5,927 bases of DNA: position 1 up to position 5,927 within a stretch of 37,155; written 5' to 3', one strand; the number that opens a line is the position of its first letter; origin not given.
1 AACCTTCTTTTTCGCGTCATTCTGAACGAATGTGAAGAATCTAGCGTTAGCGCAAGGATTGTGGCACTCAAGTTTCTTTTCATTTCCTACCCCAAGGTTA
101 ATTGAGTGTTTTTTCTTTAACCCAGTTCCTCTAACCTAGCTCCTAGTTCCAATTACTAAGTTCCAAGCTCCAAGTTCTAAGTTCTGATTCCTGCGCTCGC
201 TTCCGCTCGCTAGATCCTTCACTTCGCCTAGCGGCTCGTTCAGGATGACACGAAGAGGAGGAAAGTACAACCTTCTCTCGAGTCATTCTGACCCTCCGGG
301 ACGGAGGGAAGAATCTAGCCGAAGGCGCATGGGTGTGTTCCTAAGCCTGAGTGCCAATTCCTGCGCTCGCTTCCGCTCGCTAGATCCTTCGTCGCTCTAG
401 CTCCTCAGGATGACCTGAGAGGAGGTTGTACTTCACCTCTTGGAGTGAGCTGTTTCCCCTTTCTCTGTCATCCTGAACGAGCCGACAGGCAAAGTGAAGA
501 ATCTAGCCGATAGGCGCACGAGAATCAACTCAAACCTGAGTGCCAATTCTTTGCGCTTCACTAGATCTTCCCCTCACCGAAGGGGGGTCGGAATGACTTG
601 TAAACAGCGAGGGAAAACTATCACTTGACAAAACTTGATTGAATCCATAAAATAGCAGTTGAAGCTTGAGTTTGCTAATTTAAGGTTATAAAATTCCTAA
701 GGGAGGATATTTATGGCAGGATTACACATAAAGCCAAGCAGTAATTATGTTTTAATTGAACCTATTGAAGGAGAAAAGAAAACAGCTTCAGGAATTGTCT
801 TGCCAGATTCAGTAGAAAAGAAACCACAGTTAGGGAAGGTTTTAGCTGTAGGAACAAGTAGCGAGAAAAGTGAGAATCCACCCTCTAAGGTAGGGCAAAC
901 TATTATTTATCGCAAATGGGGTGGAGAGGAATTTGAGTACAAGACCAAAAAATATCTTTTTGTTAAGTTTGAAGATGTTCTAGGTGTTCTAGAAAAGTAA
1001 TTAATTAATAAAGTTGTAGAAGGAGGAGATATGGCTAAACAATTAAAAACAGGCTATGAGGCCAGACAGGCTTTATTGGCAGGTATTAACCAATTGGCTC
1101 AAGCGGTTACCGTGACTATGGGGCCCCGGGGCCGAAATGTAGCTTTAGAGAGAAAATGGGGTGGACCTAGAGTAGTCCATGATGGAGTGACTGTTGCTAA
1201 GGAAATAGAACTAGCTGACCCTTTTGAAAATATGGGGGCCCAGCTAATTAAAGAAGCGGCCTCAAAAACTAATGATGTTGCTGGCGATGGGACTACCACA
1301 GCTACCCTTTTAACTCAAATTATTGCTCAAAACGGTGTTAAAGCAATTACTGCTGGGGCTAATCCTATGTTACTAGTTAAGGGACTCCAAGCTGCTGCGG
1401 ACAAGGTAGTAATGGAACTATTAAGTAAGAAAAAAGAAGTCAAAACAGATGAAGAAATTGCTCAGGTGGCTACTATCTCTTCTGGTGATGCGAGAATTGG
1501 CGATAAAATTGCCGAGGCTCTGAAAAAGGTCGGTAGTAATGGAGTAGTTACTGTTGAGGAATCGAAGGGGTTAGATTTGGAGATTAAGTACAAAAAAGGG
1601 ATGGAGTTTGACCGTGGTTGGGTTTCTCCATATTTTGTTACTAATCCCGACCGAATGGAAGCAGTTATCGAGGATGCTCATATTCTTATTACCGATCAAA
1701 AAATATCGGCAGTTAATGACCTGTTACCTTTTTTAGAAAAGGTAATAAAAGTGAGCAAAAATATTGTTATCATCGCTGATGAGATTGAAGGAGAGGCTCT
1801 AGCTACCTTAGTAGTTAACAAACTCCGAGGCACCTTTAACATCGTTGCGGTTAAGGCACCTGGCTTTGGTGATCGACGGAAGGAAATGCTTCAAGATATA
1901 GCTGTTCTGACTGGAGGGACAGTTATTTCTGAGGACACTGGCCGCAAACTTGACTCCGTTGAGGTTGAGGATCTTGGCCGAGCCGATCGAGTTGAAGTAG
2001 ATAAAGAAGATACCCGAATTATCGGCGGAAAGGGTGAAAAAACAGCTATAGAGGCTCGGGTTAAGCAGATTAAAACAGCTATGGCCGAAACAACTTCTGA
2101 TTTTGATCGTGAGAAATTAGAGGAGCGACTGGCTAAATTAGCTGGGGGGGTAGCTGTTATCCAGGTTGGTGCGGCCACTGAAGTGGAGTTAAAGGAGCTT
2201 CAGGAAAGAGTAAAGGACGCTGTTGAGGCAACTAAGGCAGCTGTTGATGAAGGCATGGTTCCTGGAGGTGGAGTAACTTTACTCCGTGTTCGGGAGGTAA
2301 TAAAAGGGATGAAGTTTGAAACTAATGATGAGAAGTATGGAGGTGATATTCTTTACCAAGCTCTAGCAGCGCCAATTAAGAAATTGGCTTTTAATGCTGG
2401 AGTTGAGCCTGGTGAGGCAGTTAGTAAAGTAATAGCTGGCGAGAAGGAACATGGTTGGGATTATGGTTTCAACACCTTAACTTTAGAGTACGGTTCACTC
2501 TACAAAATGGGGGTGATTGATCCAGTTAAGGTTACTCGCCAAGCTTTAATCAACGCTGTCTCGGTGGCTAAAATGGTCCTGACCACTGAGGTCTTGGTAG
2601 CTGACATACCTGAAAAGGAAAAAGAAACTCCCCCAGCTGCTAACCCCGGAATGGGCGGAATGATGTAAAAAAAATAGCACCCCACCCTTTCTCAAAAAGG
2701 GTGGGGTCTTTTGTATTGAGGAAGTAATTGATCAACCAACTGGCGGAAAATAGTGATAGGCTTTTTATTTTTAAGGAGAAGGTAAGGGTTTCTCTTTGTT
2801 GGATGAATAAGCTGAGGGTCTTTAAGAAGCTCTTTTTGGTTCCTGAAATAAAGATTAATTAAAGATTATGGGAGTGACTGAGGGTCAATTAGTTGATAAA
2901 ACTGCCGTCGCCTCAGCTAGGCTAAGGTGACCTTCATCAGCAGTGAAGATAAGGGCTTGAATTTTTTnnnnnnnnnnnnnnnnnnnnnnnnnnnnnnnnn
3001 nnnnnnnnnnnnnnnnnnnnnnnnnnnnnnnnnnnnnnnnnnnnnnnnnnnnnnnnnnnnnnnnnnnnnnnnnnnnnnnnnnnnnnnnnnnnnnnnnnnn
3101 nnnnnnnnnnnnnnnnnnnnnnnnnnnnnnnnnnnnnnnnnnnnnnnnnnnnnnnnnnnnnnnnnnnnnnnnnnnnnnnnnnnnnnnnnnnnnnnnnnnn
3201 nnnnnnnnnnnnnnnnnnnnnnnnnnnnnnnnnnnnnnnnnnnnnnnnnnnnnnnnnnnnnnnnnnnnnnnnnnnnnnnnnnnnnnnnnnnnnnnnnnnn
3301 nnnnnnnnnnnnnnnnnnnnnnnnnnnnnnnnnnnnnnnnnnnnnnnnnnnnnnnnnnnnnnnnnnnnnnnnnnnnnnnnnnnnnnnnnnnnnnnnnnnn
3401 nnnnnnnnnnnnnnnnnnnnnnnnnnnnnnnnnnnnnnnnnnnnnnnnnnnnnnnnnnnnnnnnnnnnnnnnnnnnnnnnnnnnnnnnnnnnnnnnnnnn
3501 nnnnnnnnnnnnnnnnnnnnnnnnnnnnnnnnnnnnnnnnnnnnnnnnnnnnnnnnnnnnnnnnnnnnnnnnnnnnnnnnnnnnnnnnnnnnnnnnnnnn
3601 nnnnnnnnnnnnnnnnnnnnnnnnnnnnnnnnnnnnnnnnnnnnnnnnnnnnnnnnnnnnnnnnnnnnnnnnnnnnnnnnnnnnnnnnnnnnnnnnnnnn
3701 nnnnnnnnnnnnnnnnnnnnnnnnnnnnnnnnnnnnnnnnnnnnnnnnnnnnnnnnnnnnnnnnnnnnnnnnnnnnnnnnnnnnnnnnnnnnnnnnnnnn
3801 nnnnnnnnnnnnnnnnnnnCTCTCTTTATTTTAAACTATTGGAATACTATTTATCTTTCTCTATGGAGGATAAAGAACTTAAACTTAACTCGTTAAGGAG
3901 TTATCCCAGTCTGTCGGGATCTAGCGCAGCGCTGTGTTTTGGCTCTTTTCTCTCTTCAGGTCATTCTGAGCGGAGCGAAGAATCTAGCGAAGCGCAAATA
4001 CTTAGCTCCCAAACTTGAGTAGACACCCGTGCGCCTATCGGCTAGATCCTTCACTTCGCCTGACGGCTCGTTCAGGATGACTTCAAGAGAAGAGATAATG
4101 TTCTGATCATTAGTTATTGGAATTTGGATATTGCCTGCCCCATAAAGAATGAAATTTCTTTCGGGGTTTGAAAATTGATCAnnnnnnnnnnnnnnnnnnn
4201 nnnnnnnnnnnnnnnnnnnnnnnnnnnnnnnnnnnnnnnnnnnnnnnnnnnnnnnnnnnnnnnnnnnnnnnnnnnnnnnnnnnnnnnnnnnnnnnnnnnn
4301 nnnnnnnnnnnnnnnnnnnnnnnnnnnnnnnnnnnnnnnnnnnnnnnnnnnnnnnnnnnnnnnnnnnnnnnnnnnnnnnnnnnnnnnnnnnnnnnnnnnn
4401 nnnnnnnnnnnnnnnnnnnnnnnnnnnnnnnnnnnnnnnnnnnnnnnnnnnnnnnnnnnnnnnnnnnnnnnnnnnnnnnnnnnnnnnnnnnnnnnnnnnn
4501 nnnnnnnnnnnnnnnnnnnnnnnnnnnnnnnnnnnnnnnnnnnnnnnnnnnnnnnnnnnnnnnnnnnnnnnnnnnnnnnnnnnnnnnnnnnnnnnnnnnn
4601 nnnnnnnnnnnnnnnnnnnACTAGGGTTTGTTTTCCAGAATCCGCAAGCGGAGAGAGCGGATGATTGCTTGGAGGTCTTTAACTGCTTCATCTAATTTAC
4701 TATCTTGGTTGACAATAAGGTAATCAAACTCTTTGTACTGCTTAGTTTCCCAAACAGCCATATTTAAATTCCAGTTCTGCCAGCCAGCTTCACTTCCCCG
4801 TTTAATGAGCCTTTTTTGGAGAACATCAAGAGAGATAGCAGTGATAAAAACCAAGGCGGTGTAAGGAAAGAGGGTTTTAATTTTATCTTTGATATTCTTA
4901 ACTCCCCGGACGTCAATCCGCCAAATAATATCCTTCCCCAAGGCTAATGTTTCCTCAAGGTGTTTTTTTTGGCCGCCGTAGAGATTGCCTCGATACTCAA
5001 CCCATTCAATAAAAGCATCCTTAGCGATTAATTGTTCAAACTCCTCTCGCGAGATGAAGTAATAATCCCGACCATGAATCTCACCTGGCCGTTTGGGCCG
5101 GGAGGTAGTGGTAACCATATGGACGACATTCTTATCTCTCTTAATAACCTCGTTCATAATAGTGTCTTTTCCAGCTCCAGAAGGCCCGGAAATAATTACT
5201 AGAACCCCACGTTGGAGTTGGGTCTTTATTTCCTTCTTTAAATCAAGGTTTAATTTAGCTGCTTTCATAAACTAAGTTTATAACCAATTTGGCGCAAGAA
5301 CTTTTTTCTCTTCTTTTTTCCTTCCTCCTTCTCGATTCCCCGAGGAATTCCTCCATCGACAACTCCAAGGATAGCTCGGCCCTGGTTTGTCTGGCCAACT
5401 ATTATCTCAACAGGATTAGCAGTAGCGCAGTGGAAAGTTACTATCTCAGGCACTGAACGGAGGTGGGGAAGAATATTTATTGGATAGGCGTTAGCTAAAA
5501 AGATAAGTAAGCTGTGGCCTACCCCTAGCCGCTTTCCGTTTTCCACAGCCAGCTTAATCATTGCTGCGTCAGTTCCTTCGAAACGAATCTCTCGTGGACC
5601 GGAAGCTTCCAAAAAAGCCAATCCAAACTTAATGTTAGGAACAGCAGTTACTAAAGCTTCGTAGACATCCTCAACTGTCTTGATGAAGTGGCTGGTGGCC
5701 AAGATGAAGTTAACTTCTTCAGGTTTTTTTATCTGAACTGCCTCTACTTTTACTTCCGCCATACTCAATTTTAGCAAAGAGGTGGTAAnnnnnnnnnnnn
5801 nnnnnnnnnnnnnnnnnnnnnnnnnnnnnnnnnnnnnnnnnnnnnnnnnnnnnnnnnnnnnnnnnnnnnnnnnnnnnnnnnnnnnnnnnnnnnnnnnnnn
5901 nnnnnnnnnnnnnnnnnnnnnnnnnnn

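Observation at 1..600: Composite palindromic intergenic elements whose arms show compensatory (covarying) base changes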

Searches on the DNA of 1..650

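Call 18: search_rna_families(source=window, start=1, end=650, threshold=evalue, max_evalue=10, show_alignments=3)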
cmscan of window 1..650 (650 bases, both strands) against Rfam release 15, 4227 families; matches with E-value up to 10: 4.
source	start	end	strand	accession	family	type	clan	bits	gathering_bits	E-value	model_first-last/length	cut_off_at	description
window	251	443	+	RF04159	MIR1437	Gene; miRNA;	-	20.2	168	0.62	1-192/192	no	MIR1437 microRNA precursor family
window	404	477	+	RF03946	mir-3132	Gene; miRNA;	-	17.8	84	3.4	1-75/75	no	mir-3132 microRNA precursor family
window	58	131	-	RF00303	snoR86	Gene; snRNA; snoRNA; HACA-box;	-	14.8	40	5.4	1-123/123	no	Small nucleolar RNA snoR86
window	542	624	-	RF02126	GHRLOS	Gene; lncRNA;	-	13.2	48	1.2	1-70/70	no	Ghrelin opposite strand RNA conserved region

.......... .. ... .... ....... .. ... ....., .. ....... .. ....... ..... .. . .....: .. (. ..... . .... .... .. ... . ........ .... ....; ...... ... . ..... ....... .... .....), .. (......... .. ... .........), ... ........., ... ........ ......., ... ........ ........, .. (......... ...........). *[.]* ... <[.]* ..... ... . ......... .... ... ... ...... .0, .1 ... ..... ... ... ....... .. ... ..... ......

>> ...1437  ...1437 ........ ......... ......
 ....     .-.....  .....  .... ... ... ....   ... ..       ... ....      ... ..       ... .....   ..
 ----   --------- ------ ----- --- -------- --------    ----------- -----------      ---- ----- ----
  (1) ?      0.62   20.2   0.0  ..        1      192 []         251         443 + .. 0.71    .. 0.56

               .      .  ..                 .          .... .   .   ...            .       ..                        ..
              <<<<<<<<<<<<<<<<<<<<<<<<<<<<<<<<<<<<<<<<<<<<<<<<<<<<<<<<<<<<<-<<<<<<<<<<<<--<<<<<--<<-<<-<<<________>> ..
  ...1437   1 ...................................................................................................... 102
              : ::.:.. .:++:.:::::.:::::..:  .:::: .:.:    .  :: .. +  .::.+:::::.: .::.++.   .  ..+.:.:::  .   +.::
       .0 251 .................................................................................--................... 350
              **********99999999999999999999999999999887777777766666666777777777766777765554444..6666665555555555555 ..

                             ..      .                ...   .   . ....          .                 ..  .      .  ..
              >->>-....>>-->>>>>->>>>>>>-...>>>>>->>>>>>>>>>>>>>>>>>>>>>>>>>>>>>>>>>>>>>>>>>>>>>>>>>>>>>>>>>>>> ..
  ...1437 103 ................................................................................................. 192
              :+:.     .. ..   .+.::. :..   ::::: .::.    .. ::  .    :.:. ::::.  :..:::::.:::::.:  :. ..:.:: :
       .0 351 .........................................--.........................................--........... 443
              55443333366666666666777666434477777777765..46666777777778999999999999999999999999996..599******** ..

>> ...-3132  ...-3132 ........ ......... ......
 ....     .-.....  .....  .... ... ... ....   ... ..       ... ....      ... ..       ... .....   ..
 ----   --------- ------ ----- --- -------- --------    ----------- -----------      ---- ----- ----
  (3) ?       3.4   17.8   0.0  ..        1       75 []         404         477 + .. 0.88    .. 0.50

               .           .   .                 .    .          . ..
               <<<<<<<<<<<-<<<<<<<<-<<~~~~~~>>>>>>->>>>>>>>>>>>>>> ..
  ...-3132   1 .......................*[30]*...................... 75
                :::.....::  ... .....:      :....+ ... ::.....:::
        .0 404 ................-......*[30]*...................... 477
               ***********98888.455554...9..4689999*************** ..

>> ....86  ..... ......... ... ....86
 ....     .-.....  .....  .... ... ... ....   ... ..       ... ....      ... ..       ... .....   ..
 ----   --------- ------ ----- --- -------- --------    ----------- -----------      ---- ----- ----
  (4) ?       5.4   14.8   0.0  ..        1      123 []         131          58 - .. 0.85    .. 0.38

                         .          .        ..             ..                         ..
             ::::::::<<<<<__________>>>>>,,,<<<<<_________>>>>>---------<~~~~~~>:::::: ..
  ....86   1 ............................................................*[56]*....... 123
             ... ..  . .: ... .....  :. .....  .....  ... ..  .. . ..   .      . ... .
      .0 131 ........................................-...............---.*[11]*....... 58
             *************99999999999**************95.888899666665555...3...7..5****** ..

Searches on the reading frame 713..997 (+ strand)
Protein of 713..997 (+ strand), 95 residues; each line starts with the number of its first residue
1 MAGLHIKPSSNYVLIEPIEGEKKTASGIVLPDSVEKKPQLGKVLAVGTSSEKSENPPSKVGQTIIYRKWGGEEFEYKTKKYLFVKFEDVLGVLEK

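Call 37: find_encoding_contigs(protein=window:713-997:+, flank=3000, max_places=10)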
Protein window:713-997:+ (95 aa): 6 contigs read that carry it; 1 place shown.
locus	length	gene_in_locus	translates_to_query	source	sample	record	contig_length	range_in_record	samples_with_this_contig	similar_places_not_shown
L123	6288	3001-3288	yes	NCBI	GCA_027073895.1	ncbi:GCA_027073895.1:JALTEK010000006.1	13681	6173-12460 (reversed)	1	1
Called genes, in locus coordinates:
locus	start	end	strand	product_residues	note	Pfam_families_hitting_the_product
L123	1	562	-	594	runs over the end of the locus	?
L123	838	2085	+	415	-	PF02788:RuBisCO_large_N, PF00016:RuBisCO_large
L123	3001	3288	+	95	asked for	PF00166:Cpn10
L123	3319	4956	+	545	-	PF00118:Cpn60_TCP1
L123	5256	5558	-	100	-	-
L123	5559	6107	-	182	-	-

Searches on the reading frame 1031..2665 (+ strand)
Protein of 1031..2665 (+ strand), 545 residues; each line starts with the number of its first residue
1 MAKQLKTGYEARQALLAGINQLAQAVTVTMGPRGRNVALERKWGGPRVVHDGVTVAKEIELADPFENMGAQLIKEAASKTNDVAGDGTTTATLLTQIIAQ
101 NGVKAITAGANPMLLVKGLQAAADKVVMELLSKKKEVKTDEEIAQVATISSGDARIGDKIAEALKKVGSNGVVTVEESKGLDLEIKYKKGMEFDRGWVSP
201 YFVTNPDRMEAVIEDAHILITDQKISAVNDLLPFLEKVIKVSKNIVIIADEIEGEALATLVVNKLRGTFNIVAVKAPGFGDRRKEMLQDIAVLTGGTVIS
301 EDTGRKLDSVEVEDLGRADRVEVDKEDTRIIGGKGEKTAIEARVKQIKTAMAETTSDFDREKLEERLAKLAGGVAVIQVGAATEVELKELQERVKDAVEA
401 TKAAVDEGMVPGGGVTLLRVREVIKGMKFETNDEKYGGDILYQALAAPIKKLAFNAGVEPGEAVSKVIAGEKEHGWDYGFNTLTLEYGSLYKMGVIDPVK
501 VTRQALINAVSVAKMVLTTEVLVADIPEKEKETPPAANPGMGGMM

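Call 39: find_homologous_proteins(query=window:1031-2665:+, max_evalue=1e-100)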
Query window:1031-2665:+ (545 aa): 8000 proteins with E <= 1e-100 among 8000 candidates; the best 120 are listed.
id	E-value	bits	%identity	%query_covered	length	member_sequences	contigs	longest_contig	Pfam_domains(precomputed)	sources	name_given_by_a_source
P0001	0.0e+0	1111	97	100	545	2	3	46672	PF00118.30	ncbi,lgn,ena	-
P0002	0.0e+0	1058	93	100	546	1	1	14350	PF00118.30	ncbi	-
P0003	0.0e+0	1026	89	99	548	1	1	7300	PF00118.30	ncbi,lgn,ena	-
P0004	0.0e+0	1023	88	100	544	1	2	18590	PF00118.30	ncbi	-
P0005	5.7e-298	1007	86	99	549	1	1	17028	PF00118.30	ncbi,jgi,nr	ncbi:MAG: chaperonin GroEL [bacterium]|nr:chaperonin GroEL [bacterium]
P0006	2.3e-280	949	83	99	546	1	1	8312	PF00118.30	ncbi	-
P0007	4.1e-230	783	70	98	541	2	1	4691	PF00118.30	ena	-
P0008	3.7e-225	767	67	99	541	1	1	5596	PF00118.30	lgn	-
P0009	5.8e-224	763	70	97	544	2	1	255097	PF00118.30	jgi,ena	-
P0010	1.6e-222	758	68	99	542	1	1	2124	PF00118.30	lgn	-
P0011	1.9e-222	758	68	99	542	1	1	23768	PF00118.30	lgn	-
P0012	4.3e-222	757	67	100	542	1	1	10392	PF00118.30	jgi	jgi:chaperonin GroEL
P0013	5.2e-222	756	67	100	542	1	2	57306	PF00118.30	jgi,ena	jgi:chaperonin GroEL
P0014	6.2e-222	756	67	99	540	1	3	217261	PF00118.30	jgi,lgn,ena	jgi:chaperonin GroEL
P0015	6.9e-222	756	67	100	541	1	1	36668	PF00118.30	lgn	-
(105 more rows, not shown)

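Call 40: find_encoding_contigs(protein=P0001, flank=10000, max_places=3)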
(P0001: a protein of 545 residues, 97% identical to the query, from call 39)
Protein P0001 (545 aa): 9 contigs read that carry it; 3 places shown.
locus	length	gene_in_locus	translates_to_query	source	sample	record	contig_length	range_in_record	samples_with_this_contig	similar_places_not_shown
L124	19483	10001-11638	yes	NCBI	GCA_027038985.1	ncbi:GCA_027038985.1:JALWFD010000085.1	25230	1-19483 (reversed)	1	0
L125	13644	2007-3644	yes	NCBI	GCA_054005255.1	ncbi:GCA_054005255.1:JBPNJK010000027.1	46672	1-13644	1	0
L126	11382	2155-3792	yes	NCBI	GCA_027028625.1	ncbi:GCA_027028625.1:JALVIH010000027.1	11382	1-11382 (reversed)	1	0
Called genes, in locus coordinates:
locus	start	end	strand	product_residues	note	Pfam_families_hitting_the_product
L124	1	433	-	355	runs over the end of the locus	PF02540:NAD_synthase (weak), PF02568:ThiI (weak), PF03054:tRNA_Me_trans, PF20259:tRNA_Me_trans_M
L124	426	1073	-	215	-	PF09335:VTT_dom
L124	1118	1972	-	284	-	PF02899:Phage_int_SAM_1, PF13495:Phage_int_SAM_4 (weak), PF00589:Phage_integrase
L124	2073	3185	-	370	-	PF13439:Glyco_transf_4 (weak), PF20706:GT4-conflict, PF00534:Glycos_transf_1, PF13692:Glyco_trans_1_4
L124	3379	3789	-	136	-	-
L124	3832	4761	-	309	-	PF13641:Glyco_tranf_2_3 (weak), PF00535:Glycos_transf_2, PF10111:Glyco_tranf_2_2 (weak)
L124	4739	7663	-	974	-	-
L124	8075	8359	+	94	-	-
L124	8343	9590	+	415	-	PF02788:RuBisCO_large_N, PF00016:RuBisCO_large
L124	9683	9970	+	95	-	PF00166:Cpn10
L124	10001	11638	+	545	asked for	PF00118:Cpn60_TCP1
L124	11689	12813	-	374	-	PF06925:MGDG_synth, PF04101:Glyco_tran_28_C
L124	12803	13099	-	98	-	-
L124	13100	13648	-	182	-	-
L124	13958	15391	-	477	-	PF09243:Rsm22 (faint), PF00535:Glycos_transf_2, PF10111:Glyco_tranf_2_2 (weak), PF12804:NTP_transf_3 (faint), PF13641:Glyco_tranf_2_3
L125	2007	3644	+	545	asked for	PF00118:Cpn60_TCP1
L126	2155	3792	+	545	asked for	PF00118:Cpn60_TCP1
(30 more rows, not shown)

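Call 41: find_encoding_contigs(protein=P0002, flank=10000, max_places=2)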
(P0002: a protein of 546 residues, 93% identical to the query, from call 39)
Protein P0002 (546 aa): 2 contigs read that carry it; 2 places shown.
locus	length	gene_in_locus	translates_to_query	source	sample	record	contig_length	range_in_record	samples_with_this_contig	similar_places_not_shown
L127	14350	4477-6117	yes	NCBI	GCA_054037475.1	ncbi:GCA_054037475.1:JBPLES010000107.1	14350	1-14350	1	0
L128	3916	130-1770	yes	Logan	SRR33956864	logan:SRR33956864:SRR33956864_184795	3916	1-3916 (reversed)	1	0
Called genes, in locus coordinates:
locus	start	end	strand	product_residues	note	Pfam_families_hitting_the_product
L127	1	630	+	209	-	?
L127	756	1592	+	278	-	-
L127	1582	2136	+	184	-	PF00293:NUDIX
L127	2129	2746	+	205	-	PF01725:Ham1p_like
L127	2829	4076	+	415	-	PF02788:RuBisCO_large_N, PF00016:RuBisCO_large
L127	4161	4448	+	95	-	PF00166:Cpn10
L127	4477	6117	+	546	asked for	PF00118:Cpn60_TCP1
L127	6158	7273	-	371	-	PF06925:MGDG_synth, PF04101:Glyco_tran_28_C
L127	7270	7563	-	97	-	-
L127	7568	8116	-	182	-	-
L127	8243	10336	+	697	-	-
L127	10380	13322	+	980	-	-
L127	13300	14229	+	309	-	PF13641:Glyco_tranf_2_3, PF00535:Glycos_transf_2, PF10111:Glyco_tranf_2_2 (weak)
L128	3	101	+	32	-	?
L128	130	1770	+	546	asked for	PF00118:Cpn60_TCP1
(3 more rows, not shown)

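Call 42: find_encoding_contigs(protein=P0004, flank=10000, max_places=2)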
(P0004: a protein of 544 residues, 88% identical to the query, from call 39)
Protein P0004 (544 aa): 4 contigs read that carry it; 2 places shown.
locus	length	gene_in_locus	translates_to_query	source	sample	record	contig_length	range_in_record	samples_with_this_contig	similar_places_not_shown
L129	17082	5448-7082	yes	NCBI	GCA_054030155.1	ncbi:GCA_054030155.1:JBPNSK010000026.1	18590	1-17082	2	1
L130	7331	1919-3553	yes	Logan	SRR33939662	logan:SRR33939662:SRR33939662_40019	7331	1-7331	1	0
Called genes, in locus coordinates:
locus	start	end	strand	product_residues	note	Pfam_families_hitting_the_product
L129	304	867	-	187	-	PF10099:RskA_C (weak)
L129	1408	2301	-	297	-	PF00535:Glycos_transf_2, PF10111:Glyco_tranf_2_2, PF13641:Glyco_tranf_2_3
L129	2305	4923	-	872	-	-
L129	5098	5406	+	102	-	PF00166:Cpn10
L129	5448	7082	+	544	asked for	PF00118:Cpn60_TCP1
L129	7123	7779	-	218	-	PF00300:His_Phos_1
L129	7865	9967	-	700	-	PF14307:Glyco_tran_WbsX (weak)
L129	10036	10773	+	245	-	PF04402:SIMPL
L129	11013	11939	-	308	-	PF11019:DUF2608 (faint)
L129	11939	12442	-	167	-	PF04008:Adenosine_kin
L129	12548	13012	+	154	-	-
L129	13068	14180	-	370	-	PF02073:Peptidase_M29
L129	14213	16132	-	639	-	-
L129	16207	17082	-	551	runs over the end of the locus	PF00133:tRNA-synt_1, PF01406:tRNA-synt_1e (faint), PF09334:tRNA-synt_1g, PF08264:Anticodon_1 (faint), PF00133:tRNA-synt_1 (weak), PF19303:Anticodon_3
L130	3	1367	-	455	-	?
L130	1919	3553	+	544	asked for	PF00118:Cpn60_TCP1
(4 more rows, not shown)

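Call 43: find_encoding_contigs(protein=P0005, flank=10000, max_places=2)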
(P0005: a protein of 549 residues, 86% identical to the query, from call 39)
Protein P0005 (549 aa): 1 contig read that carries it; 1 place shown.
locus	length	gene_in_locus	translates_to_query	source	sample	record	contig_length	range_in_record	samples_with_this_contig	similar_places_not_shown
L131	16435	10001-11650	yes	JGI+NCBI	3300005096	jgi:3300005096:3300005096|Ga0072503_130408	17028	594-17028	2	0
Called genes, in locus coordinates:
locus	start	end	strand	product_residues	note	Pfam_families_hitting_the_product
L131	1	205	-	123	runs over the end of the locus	-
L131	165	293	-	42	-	-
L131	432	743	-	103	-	-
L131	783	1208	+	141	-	PF13541:ChlI (weak)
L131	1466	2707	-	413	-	PF02788:RuBisCO_large_N, PF00016:RuBisCO_large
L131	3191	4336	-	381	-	PF02540:NAD_synthase (weak), PF03054:tRNA_Me_trans, PF06508:QueC (weak), PF20259:tRNA_Me_trans_M, PF20258:tRNA_Me_trans_C (weak)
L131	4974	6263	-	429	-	PF14397:ATPgrasp_ST, PF02655:ATP-grasp_3 (faint), PF08443:RimK (faint), PF05618:RimB-like (faint)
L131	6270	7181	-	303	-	PF14402:7TM_transglut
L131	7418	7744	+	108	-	-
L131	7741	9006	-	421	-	PF00919:UPF0004, PF04055:Radical_SAM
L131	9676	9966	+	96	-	PF00166:Cpn10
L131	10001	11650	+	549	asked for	PF00118:Cpn60_TCP1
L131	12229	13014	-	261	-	-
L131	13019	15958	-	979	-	-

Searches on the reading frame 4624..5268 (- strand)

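Call 66: search_protein_families(library=pfam, proteins=[window:4624-5268:-], max_evalue=0.001)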
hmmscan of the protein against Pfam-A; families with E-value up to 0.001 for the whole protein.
window:4624-5268:- (215 aa): 2 families
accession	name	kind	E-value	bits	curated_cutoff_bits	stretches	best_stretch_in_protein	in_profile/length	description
PF00625.27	Guanylate_kin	-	3e-42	144.8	25.2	1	23-205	4-181/182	Guanylate kinase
PF03193.22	RsgA_GTPase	-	0.0004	20.7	30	0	11-54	97-139/174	RsgA GTPase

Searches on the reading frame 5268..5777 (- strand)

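Call 66: search_protein_families(library=pfam, proteins=[window:5268-5777:-], max_evalue=0.001)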
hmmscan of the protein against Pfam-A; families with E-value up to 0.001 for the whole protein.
window:5268-5777:- (170 aa): 1 family
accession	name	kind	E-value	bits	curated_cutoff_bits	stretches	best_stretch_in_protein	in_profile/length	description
PF04008.19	Adenosine_kin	-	2e-66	222.9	25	1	14-167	1-154/154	Adenosine specific kinase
